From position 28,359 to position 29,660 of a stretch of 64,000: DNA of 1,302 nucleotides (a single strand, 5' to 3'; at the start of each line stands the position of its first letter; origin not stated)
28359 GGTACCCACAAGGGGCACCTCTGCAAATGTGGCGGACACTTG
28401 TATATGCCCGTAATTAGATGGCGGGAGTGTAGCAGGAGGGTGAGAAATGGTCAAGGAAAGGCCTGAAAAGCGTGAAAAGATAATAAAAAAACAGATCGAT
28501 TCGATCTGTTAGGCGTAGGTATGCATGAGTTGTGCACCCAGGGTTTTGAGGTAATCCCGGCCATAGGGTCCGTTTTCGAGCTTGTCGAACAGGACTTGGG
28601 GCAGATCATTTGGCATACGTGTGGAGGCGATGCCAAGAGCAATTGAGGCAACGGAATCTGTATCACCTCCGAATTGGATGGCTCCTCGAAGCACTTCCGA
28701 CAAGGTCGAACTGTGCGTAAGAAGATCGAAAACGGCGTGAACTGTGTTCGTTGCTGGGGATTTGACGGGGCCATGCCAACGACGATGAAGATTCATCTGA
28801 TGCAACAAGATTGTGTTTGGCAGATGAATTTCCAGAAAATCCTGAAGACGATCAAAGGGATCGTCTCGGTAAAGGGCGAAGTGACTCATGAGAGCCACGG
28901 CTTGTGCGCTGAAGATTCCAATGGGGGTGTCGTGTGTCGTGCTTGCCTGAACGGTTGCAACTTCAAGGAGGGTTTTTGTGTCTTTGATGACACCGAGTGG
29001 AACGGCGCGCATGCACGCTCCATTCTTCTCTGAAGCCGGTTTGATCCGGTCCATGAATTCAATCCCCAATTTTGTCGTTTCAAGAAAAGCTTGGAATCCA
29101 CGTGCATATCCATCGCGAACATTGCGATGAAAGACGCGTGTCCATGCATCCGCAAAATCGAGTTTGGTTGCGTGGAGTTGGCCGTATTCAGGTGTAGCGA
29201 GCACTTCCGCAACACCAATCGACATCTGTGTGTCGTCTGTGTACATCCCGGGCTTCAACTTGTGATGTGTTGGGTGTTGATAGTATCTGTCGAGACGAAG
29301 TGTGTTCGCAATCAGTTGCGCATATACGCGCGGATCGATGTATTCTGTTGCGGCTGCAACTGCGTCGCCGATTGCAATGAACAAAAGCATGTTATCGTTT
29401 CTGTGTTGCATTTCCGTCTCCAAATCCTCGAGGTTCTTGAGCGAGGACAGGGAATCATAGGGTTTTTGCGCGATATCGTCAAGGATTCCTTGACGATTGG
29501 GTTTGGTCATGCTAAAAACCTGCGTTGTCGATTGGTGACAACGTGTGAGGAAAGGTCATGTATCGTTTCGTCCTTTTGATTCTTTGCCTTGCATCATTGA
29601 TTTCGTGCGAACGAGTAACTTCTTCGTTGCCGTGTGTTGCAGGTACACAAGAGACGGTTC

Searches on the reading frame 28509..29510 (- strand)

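Call 49: search_protein_families(library=pfam, proteins=[window:28509-29510:-], max_evalue=0.001)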
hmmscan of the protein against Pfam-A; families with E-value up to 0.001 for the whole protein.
window:28509-29510:- (333 aa): 1 family
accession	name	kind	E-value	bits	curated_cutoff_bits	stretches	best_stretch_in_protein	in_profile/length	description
PF03747.19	ADP_ribosyl_GH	-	3e-32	112.9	26.2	1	43-296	4-276/287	ADP-ribosylglycohydrolase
